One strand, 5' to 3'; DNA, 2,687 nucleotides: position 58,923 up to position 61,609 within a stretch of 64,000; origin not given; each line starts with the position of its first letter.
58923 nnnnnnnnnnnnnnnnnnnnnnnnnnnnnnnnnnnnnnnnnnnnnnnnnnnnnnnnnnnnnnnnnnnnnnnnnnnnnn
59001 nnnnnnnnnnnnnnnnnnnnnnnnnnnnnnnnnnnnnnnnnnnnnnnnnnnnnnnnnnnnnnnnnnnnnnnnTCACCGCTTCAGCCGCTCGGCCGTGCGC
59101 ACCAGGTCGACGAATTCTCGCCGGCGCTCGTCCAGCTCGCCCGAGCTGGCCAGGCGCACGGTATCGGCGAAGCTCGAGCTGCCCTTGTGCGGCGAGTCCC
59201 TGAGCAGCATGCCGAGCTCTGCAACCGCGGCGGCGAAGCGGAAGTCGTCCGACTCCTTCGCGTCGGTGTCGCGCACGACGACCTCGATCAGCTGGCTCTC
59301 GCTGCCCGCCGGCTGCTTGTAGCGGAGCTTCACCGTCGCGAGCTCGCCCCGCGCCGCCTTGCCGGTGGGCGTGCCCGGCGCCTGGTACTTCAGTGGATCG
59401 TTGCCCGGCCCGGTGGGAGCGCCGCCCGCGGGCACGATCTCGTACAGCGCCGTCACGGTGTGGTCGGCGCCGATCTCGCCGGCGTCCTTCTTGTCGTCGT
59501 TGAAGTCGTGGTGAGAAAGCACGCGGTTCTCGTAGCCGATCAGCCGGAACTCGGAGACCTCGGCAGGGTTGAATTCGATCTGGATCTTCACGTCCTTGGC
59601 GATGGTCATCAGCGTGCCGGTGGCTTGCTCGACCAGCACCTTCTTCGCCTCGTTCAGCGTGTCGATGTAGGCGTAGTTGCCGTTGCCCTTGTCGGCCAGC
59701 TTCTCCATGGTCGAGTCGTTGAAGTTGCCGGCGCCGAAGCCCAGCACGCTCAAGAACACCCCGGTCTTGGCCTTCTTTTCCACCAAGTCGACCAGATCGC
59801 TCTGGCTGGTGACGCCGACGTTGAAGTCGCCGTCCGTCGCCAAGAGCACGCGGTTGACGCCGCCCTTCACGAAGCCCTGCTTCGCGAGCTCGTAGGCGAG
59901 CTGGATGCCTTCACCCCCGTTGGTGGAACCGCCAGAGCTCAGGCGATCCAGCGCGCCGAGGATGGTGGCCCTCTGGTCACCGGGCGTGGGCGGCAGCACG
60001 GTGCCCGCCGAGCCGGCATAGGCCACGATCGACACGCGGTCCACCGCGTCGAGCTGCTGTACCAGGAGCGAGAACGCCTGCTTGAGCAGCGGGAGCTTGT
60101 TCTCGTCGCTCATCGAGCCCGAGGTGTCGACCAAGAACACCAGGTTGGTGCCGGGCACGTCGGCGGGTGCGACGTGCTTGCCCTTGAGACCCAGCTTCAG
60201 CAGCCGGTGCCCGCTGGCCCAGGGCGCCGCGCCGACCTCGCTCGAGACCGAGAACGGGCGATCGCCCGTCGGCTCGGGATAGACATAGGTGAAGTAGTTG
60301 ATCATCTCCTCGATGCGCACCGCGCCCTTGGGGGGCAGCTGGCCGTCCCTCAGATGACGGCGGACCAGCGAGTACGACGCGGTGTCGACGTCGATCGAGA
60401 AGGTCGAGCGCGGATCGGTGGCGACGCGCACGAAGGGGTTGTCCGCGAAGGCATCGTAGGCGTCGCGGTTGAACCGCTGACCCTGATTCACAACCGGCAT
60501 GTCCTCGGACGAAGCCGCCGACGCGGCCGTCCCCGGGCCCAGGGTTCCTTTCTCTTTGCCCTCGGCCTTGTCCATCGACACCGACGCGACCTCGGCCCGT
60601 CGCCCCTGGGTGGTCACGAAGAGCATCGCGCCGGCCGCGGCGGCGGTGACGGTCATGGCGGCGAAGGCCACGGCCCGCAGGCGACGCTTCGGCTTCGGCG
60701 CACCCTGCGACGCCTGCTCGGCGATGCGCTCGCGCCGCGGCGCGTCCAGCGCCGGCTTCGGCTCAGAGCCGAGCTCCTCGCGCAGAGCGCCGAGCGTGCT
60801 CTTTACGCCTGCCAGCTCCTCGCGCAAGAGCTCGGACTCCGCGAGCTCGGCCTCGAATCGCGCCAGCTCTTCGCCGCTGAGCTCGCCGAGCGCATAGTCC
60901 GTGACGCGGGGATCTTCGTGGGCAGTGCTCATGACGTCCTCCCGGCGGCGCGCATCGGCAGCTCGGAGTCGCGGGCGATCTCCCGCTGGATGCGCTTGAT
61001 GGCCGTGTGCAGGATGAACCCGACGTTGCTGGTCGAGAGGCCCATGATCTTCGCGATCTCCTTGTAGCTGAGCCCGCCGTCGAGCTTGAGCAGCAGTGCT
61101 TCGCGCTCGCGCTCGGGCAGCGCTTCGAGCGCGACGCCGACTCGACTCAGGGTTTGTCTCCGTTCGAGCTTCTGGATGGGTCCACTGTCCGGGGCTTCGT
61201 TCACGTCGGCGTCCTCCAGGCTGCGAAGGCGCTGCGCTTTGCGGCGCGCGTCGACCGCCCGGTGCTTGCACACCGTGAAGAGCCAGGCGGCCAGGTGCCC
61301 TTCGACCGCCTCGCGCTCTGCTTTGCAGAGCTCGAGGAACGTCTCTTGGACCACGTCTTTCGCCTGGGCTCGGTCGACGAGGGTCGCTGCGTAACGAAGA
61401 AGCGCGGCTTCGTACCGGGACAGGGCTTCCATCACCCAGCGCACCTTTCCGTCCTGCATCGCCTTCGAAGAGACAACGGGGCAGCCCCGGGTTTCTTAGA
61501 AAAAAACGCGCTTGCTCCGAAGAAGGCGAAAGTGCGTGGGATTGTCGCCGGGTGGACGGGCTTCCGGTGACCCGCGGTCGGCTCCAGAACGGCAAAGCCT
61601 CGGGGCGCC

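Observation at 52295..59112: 47-bp direct repeats bracket a 6.7-kb gene block; the right junction also carries a 17-nt scrap of the citrate synthase gene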

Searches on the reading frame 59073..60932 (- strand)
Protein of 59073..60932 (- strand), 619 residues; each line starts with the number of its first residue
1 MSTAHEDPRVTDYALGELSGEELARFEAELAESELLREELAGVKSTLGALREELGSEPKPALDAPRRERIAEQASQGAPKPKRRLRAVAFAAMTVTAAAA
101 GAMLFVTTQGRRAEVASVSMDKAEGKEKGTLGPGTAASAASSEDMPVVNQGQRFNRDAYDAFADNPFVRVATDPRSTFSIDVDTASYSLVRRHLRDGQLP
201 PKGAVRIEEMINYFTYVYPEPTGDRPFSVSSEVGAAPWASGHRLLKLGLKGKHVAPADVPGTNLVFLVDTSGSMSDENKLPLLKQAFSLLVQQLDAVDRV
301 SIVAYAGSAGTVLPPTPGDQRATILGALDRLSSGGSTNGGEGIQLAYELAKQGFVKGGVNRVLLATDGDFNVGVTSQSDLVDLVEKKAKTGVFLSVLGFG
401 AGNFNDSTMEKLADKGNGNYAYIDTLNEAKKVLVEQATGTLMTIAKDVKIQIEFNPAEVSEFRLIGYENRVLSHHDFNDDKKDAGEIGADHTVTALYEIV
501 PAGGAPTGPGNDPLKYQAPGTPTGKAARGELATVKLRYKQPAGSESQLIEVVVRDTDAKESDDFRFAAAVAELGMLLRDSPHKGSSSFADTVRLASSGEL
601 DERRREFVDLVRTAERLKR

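Call 13: search_protein_families(library=pfam, proteins=[window:59073-60932:-])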
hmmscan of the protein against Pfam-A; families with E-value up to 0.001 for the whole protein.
window:59073-60932:- (619 aa): 5 families
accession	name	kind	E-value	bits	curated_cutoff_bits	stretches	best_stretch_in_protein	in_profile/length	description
PF12034.13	YfbK_C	-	3.7e-64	216.7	25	1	439-617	1-184/184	Uncharacterized protein YfbK, C-terminal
PF12450.13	vWF_A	-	3e-37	126.9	25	1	154-246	2-94/94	von Willebrand factor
PF00092.34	VWA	-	1.8e-18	67.8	23.8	1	263-427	1-166/174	von Willebrand factor type A domain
PF13519.12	VWA_2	-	9.9e-17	62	27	1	264-368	1-106/107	von Willebrand factor type A domain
PF13768.12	VWA_3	-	1.9e-08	35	27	1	263-420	2-153/155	von Willebrand factor type A domain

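Call 16: find_related_loci(query=window:59073-60932:-, collection=genome_contigs, flank=10000)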
Query window:59073-60932:- (619 aa) in genome_contigs; peptide patterns used: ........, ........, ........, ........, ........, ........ (x = any residue, [..] = any of these).
600 stretches matched a pattern (row limit reached: there are more); 595 encode a relative of the query (tblastn E <= 1e-3); the best 80 are kept; 80 distinct loci.
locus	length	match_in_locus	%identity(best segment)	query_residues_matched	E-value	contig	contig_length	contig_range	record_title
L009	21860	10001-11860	75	1-617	0e+0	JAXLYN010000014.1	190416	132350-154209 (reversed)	MAG: Polyangiaceae bacterium isolate STL-MYX14 C3.142.fa-14, whole genome shotgun sequence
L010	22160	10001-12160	63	1-619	0e+0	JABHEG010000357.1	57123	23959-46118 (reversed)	MAG: Lentisphaerae bacterium isolate SI037_bin151 k141_63291, whole genome shotgun sequence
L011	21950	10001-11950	49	1-619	0e+0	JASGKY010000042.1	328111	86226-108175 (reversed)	MAG: Verrucomicrobiota bacterium isolate 5N068 JMF-2111-06-0005.ont.bin.68_41, whole genome shotgun sequence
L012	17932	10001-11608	55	86-618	0e+0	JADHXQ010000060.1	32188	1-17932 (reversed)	MAG: Phycisphaerae bacterium isolate BS750m-G57 BS-750m-C1596, whole genome shotgun sequence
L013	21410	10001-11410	61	151-614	0e+0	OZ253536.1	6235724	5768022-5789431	MAG: Terriglobia bacterium isolate 570eb75b-1a66-44b7-9e00-175d82520f17 genome assembly, chromosome: 1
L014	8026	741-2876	63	7-617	6e-177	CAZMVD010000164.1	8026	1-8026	MAG TPA_asm: uncultured Phycisphaeraceae bacterium isolate SRP193661_co2_155 genome assembly, contig: NODE_7060_length_8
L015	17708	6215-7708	56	135-619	3e-175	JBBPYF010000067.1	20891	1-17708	MAG: Chthoniobacterales bacterium isolate bin.127 bin.127_S5Ck141_235850_length_20891_cov_10.9875, whole genome shotgun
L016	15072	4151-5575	57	150-619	1e-173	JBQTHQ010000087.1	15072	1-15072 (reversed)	MAG: Bacteroidota bacterium isolate SAW253 c_000000413660, whole genome shotgun sequence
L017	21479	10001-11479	56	136-618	8e-173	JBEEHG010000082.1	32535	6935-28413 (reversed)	MAG: Verrucomicrobiota bacterium isolate BP_768 scaffold_3305582, whole genome shotgun sequence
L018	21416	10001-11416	58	154-619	3e-172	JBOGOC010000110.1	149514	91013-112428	MAG: Candidatus Polarisedimenticolia bacterium isolate M3-S_metawrap_bin.237 k127_637115, whole genome shotgun sequence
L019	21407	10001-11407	56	153-618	3e-172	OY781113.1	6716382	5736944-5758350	MAG: uncultured Draconibacterium sp. isolate abe71d63-47d4-46f6-900f-15657cc07270 genome assembly, chromosome: 1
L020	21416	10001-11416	58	159-618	6e-172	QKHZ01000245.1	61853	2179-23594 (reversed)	MAG: bacterium isolate SZUA-567 scaffold_686, whole genome shotgun sequence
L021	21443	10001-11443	57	142-618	1e-171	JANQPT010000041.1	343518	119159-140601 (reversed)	MAG: Planctomycetales bacterium isolate IP29b_bin.173 k99_2349891, whole genome shotgun sequence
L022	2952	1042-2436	59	159-618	0e+0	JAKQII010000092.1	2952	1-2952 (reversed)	MAG: Acidobacteriota bacterium isolate USDE_metabat.86_sub k141_153775, whole genome shotgun sequence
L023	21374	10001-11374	61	140-595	2e-171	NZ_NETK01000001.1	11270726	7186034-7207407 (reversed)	Nannocystis exedens strain DSM 71 utg0, whole genome shotgun sequence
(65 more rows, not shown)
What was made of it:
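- Tried and rejected: Genome-collection scan with the anti-sigma protein (call 16).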

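Call 20: find_encoding_contigs(protein=window:59073-60932:-, flank=10000, max_places=10)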
Protein window:59073-60932:- (619 aa): 1 contig read that carries it; 1 place shown.
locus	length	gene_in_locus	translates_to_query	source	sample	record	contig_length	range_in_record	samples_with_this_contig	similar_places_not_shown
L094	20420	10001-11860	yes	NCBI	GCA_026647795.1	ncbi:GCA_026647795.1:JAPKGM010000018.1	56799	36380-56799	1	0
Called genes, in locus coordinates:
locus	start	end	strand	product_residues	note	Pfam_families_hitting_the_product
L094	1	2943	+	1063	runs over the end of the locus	PF00128:Alpha-amylase, PF16657:Malt_amylase_C, PF18085:Mak_N_cap (weak)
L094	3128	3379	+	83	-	PF02604:PhdYeFM_antitox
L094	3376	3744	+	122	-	PF01850:PIN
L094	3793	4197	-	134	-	-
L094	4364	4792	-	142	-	PF02082:Rrf2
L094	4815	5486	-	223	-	-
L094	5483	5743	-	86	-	PF10006:DUF2249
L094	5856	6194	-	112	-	-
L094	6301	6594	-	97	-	-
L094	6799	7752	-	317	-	PF10017:Methyltransf_33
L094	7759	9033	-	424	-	PF12867:DinB_2, PF03781:FGE-sulfatase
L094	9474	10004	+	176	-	PF04542:Sigma70_r2, PF08281:Sigma70_r4_2, PF04545:Sigma70_r4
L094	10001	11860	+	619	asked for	PF12450:vWF_A, PF00092:VWA, PF13519:VWA_2, PF13768:VWA_3, PF12034:YfbK_C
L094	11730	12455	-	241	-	PF00198:2-oxoacid_dh (weak)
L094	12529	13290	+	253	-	PF00378:ECH_1, PF16113:ECH_2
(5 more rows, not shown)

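Call 35: find_homologous_proteins(query=window:59076-60932:-, max_evalue=1e-150)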
Query window:59076-60932:- (619 aa): 6854 proteins with E <= 1e-150 among 8000 candidates; the best 120 are listed.
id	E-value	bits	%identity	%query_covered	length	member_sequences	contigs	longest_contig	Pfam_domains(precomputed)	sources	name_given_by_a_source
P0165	0.0e+0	1350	100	100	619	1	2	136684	PF12450.14,PF13768.13,PF12034.14,PF00092.35,PF13519.13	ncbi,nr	ncbi:MAG: von Willebrand factor type A domain-containing protein [Polyangiaceae bacterium]|nr:von Wi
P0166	0.0e+0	1335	99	100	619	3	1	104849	PF12450.14,PF13768.13,PF12034.14,PF00092.35,PF13519.13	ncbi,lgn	-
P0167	0.0e+0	1247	92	100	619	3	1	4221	PF12450.14,PF13768.13,PF12034.14,PF00092.35,PF13519.13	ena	-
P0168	0.0e+0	1245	92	100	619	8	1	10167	PF12450.14,PF13768.13,PF12034.14,PF00092.35,PF13519.13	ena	-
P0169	0.0e+0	1028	76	100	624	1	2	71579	PF12450.14,PF13768.13,PF12034.14,PF00092.35,PF13519.13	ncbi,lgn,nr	ncbi:MAG: VWA domain-containing protein [Polyangiaceae bacterium]|nr:VWA domain-containing protein [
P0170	5.9e-297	1004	74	100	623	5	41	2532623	PF12450.14,PF13768.13,PF12034.14,PF00092.35,PF13519.13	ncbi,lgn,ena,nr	ncbi:MAG: VWA domain-containing protein [Polyangiaceae bacterium]|nr:VWA domain-containing protein [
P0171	7.1e-294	994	75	100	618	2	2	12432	PF12450.14,PF13768.13,PF12034.14,PF00092.35,PF13519.13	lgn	-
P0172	1.3e-293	993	75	100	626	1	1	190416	PF12450.14,PF13768.13,PF12034.14,PF00092.35,PF13519.13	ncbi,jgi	ncbi:MAG: VWA domain-containing protein [Polyangiaceae bacterium]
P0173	5.8e-289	978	73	100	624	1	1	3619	PF12450.14,PF13768.13,PF12034.14,PF00092.35,PF13519.13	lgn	-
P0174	1.8e-267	907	83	80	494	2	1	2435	PF12450.14,PF13768.13,PF12034.14,PF00092.35,PF13519.13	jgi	jgi:Ca-activated chloride channel family protein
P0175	1.2e-260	884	77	84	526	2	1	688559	PF12450.14,PF13768.13,PF12034.14,PF00092.35,PF13519.13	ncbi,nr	ncbi:MAG: VWA domain-containing protein [Myxococcales bacterium]|nr:VWA domain-containing protein [M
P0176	1.6e-245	835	65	99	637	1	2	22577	PF12450.14,PF13768.13,PF12034.14,PF00092.35,PF13519.13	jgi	jgi:Ca-activated chloride channel homolog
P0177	3.9e-236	804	74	75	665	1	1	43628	PF12450.14,PF13768.13,PF12034.14,PF00092.35,PF13519.13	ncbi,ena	-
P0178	2.4e-234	798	62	100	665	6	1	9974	PF12450.14,PF13768.13,PF12034.14,PF00092.35,PF13519.13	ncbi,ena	-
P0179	2.9e-234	797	61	99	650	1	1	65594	PF12450.14,PF13768.13,PF12034.14,PF00092.35,PF13519.13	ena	-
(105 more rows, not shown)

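Call 36: find_encoding_contigs(protein=P0168, flank=10000, max_places=6)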
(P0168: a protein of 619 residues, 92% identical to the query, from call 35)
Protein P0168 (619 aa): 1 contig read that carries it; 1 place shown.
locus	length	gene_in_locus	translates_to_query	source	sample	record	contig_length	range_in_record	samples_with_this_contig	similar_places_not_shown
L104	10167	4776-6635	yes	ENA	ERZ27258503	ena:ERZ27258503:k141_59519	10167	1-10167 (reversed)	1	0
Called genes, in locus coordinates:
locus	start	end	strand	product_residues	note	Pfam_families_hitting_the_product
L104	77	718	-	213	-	-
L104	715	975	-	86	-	PF10006:DUF2249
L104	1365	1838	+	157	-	-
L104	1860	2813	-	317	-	PF10017:Methyltransf_33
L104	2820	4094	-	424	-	PF12867:DinB_2, PF03781:FGE-sulfatase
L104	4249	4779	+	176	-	PF04542:Sigma70_r2, PF08281:Sigma70_r4_2, PF04545:Sigma70_r4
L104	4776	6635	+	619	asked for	PF12450:vWF_A, PF00092:VWA, PF13519:VWA_2, PF13768:VWA_3, PF12034:YfbK_C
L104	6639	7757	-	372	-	PF00285:Citrate_synt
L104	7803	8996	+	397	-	PF12728:HTH_17 (faint), PF13411:MerR_1 (faint), PF00285:Citrate_synt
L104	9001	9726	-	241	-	-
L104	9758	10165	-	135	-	?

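Call 37: find_encoding_contigs(protein=P0166, flank=10000, max_places=4)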
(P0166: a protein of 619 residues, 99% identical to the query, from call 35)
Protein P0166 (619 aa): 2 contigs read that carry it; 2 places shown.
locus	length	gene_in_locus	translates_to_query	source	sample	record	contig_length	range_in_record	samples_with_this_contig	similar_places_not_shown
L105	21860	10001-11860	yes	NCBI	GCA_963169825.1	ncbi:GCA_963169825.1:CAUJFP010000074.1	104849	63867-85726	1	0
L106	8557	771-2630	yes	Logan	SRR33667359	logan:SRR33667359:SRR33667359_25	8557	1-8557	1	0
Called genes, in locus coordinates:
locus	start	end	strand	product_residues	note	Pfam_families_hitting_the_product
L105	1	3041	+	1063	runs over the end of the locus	PF00128:Alpha-amylase, PF16657:Malt_amylase_C, PF18085:Mak_N_cap (weak)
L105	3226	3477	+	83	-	PF02604:PhdYeFM_antitox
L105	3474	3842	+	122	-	PF01850:PIN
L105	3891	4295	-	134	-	-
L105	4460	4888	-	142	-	PF02082:Rrf2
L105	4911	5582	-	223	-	-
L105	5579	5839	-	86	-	PF10006:DUF2249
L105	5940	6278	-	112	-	-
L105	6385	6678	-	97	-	-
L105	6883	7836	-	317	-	PF10017:Methyltransf_33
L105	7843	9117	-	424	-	PF12867:DinB_2, PF03781:FGE-sulfatase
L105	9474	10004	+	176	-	PF04542:Sigma70_r2, PF08281:Sigma70_r4_2, PF04545:Sigma70_r4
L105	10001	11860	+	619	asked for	PF12450:vWF_A, PF00092:VWA, PF13519:VWA_2, PF13768:VWA_3, PF12034:YfbK_C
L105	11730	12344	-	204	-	PF00198:2-oxoacid_dh (weak)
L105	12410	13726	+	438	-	PF02770:Acyl-CoA_dh_M, PF00441:Acyl-CoA_dh_1, PF08028:Acyl-CoA_dh_2 (weak), PF22924:ACOX_C_alpha1 (weak), PF12806:Acyl-CoA_dh_C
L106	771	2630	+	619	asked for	PF12450:vWF_A, PF00092:VWA, PF13519:VWA_2, PF13768:VWA_3, PF12034:YfbK_C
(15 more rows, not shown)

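Call 38: find_encoding_contigs(protein=P0167, flank=10000, max_places=4)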
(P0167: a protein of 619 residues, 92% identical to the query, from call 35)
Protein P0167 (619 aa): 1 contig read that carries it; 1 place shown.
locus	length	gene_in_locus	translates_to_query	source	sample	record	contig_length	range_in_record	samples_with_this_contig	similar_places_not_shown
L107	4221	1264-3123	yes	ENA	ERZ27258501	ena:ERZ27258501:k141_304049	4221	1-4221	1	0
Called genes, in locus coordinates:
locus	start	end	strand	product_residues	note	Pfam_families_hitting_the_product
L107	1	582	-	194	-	?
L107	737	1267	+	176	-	PF04542:Sigma70_r2, PF08281:Sigma70_r4_2, PF04545:Sigma70_r4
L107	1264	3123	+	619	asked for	PF12450:vWF_A, PF00092:VWA, PF13519:VWA_2, PF13768:VWA_3, PF12034:YfbK_C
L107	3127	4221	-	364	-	?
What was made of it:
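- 59073..60932 (-): Anti-sigma/vWA (YfbK-type) gene, the right target gene. Intact, 619 aa. Pfam vWF_A, VWA and YfbK_C (call 13); 619 aa in the empty-site relatives too (calls 36, 38).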

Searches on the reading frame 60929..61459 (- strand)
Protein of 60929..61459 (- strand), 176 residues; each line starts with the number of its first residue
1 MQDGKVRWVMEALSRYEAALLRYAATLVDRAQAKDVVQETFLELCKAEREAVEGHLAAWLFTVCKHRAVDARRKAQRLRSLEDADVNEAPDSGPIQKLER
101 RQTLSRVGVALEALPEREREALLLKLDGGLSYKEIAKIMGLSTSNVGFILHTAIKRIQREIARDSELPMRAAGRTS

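Call 13: search_protein_families(library=pfam, proteins=[window:60929-61459:-])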
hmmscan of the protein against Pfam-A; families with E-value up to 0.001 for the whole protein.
window:60929-61459:- (176 aa): 5 families
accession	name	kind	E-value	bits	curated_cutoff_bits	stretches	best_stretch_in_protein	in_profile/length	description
PF08281.18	Sigma70_r4_2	-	6.3e-14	51.8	25.7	1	108-156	5-53/54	Sigma-70, region 4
PF04545.22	Sigma70_r4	-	3.1e-10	39.8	24.1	1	110-158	1-49/50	Sigma-70, region 4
PF04542.20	Sigma70_r2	-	1.7e-09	37.7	24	1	14-77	3-70/71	Sigma-70 region 2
PF22233.2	PhyR_sigma-like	-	0.00023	21.3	27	1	111-160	1-50/50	Response regulator PhyR, sigma-like domain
PF07638.17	Sigma70_ECF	-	0.00047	20.5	21.1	1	29-160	45-182/185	ECF sigma factor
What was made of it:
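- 60929..61459 (-): ECF sigma factor, co-oriented with the anti-sigma gene. Pfam Sigma70_r2 and r4_2 (call 13).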
